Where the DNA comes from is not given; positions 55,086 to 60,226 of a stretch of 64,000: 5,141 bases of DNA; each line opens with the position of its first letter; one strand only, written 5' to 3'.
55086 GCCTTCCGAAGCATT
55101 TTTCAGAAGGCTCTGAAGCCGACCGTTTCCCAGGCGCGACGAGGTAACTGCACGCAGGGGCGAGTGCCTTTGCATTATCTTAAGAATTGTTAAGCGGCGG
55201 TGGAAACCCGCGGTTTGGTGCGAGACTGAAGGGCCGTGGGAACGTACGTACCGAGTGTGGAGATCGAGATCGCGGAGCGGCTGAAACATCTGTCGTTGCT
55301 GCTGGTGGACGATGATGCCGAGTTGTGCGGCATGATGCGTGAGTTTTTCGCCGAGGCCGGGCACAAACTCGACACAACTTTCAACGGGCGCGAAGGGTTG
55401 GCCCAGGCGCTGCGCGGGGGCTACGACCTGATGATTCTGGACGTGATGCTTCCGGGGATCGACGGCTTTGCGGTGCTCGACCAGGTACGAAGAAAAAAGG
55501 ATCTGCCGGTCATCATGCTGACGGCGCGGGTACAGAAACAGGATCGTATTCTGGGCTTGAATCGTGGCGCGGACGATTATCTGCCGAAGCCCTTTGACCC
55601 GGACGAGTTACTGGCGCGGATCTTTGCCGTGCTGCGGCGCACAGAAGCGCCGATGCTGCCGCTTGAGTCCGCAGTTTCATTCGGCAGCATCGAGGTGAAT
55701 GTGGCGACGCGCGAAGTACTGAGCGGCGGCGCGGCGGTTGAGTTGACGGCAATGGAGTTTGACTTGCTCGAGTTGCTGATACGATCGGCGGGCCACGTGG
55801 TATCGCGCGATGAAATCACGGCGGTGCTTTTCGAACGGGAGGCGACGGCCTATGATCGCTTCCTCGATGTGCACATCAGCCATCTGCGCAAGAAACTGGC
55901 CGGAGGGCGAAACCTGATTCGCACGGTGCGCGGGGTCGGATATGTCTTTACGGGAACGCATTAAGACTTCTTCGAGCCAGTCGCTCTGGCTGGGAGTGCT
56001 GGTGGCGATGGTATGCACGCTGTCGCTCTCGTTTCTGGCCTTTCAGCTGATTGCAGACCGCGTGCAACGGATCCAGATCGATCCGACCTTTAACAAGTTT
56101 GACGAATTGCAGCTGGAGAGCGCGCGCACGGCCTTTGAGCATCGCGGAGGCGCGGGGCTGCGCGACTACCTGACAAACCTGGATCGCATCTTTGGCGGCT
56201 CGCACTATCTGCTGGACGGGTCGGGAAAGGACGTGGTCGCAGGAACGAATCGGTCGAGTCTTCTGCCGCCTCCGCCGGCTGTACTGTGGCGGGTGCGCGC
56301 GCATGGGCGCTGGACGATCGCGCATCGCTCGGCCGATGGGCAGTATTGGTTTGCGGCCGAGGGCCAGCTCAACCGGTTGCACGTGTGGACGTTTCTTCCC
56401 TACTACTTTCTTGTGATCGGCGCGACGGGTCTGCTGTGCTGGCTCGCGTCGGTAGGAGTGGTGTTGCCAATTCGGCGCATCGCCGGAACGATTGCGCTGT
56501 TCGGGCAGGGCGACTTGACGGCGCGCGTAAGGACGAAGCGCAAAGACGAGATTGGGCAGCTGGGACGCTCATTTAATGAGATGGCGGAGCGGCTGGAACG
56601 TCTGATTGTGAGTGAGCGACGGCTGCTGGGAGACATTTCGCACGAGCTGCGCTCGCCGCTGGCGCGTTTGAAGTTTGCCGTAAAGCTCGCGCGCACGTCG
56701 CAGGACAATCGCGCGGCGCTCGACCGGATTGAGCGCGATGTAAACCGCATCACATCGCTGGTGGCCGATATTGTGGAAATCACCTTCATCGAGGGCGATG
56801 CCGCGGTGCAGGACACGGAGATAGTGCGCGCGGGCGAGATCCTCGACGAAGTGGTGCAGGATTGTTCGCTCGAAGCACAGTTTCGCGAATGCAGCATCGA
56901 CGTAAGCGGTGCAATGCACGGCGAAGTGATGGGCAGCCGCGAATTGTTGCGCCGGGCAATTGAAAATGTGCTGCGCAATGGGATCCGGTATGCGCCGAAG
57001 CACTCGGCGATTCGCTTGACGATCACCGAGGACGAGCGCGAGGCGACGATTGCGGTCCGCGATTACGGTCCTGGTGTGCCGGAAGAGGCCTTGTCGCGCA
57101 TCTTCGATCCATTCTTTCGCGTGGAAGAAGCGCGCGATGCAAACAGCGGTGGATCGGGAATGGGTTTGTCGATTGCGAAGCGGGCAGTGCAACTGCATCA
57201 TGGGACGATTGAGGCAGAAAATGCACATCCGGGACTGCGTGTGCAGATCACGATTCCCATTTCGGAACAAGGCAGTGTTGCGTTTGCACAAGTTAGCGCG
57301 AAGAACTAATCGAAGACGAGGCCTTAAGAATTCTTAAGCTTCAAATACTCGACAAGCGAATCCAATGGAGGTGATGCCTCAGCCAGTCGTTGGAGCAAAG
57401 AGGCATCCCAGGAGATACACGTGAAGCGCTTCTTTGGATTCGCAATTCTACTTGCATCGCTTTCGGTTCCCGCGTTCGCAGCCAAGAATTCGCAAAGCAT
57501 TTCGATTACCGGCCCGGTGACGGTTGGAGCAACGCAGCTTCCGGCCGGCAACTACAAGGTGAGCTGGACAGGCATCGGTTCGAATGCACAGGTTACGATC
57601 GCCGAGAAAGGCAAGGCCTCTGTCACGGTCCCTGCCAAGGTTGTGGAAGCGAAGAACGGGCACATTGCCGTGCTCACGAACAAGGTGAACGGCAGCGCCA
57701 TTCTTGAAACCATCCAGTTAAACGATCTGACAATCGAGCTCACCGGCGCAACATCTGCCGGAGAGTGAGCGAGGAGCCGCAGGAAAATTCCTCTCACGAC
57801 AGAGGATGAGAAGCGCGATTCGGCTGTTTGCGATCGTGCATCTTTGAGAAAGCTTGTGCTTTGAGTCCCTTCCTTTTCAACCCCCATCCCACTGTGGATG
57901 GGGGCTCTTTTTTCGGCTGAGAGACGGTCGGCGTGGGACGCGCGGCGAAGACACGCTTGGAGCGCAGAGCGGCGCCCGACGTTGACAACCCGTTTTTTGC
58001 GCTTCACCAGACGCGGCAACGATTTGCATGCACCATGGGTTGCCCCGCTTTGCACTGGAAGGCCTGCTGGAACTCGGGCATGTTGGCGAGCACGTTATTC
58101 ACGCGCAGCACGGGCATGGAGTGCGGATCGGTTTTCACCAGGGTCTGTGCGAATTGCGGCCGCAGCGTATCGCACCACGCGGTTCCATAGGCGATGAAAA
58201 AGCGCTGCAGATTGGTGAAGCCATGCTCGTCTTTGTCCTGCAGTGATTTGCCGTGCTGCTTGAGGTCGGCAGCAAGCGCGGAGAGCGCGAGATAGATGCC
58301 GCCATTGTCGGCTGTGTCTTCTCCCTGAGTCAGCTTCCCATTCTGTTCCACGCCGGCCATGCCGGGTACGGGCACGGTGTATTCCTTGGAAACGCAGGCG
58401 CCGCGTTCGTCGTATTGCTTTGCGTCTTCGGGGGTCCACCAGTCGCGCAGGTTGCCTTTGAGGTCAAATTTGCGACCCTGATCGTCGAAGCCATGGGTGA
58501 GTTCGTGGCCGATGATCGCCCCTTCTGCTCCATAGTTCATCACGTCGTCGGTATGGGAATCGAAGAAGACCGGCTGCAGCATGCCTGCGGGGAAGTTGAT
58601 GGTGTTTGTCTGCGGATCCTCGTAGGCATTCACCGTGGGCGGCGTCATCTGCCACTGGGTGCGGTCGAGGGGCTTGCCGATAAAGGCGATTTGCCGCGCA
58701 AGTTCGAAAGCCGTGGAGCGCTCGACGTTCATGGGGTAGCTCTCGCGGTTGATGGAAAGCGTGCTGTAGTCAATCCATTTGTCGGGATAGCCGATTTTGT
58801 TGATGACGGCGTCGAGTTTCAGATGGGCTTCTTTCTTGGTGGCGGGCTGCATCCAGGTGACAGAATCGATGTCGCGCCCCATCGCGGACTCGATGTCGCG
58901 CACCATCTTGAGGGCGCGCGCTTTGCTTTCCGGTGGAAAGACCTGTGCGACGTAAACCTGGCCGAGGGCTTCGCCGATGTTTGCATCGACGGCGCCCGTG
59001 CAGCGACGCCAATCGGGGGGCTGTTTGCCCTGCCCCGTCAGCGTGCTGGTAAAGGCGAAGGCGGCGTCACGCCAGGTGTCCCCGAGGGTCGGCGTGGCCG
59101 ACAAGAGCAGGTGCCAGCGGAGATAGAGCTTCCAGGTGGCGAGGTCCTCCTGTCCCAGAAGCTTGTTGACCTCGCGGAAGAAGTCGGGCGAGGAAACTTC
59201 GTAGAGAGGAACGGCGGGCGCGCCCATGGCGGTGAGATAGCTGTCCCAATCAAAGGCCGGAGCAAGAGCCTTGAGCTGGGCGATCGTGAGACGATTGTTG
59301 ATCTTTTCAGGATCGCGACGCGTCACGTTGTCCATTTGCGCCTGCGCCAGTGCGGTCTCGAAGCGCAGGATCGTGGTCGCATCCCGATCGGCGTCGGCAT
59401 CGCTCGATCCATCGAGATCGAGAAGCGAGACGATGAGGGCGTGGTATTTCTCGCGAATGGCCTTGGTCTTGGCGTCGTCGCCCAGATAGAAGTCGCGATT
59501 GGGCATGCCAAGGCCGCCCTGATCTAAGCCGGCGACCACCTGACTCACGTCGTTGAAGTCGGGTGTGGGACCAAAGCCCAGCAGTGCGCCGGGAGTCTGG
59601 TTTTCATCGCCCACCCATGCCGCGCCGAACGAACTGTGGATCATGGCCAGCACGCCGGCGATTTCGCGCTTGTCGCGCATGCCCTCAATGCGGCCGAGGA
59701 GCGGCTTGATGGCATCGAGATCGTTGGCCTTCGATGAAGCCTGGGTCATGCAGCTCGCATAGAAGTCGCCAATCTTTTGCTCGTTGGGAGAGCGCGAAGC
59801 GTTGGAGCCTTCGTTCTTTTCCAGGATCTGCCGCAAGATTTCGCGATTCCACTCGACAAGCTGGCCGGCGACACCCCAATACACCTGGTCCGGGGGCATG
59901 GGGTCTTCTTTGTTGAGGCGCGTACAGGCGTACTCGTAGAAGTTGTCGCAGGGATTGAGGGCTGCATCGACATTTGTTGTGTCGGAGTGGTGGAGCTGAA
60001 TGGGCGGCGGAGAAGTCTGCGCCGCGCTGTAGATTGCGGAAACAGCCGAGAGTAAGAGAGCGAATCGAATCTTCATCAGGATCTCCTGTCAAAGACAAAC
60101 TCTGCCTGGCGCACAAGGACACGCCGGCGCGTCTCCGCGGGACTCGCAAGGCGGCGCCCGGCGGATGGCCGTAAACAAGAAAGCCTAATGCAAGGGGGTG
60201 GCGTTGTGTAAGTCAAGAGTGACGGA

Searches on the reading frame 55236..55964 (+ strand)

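Call 17: search_protein_families(library=pfam, proteins=[window:55236-55964:+], max_evalue=0.001)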
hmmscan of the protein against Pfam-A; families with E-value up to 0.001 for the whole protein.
window:55236-55964:+ (242 aa): 2 families
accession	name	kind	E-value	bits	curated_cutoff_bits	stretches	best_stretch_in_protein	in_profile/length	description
PF00072.30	Response_reg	-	1.5e-26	93.2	30.2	1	22-129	2-110/111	Response regulator receiver domain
PF00486.34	Trans_reg_C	-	8.9e-22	77.4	26.2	1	166-238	2-77/77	Transcriptional regulatory protein, C terminal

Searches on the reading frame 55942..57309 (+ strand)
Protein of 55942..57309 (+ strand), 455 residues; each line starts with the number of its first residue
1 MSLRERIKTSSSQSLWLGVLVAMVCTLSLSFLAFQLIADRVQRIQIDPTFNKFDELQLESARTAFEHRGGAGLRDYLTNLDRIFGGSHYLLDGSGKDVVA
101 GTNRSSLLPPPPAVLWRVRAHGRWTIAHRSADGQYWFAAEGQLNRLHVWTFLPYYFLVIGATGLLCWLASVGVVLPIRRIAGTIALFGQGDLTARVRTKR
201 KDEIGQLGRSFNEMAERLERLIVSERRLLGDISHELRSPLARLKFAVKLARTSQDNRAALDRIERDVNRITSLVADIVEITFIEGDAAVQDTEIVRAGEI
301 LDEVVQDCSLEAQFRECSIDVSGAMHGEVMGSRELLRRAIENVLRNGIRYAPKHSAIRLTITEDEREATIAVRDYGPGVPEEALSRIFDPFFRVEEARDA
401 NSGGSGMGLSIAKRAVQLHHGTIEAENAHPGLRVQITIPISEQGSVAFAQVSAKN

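Call 17: search_protein_families(library=pfam, proteins=[window:55942-57309:+], max_evalue=0.001)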
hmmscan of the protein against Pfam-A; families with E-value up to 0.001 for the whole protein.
window:55942-57309:+ (455 aa): 4 families
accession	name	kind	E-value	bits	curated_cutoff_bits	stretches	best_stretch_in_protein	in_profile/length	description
PF02518.31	HATPase_c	-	1.1e-24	87.5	26.4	1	333-440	3-109/111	Histidine kinase-, DNA gyrase B-, and HSP90-like ATPase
PF00672.30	HAMP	-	2.2e-14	53.9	25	1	174-219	7-52/53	HAMP domain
PF00512.31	HisKA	-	1.1e-11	45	26.9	1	225-283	2-63/66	His Kinase A (phospho-acceptor) domain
PF13581.12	HATPase_c_2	-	0.00014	22.3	27.4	1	339-417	35-110/127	Histidine kinase-like ATPase domain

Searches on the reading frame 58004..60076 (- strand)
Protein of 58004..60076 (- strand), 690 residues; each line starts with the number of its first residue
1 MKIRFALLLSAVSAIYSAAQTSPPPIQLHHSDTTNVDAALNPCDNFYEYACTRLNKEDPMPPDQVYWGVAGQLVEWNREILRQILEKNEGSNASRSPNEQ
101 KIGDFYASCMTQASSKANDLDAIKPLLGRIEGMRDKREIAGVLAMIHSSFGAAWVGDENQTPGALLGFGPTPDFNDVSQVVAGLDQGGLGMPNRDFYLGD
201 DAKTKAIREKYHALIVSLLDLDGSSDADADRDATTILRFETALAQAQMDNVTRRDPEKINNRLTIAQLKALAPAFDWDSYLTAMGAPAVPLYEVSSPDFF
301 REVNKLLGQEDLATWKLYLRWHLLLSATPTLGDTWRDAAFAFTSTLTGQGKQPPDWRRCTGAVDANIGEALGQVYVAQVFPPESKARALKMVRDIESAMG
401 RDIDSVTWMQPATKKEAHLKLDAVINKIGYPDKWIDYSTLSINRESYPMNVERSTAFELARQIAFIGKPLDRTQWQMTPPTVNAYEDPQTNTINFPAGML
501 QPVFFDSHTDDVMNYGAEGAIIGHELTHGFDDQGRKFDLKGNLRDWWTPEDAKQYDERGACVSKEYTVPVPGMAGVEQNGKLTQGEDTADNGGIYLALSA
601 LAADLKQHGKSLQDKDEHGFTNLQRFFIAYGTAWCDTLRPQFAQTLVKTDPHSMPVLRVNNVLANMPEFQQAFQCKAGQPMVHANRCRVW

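Call 17: search_protein_families(library=pfam, proteins=[window:58004-60076:-], max_evalue=0.001)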
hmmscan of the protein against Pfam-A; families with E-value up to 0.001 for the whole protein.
window:58004-60076:- (690 aa): 2 families
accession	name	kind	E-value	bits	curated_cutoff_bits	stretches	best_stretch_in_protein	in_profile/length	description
PF05649.18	Peptidase_M13_N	-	3.8e-111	372.6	32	1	42-431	1-381/381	Peptidase family M13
PF01431.27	Peptidase_M13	-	4.9e-61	206.4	24.5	1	483-689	1-205/205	Peptidase family M13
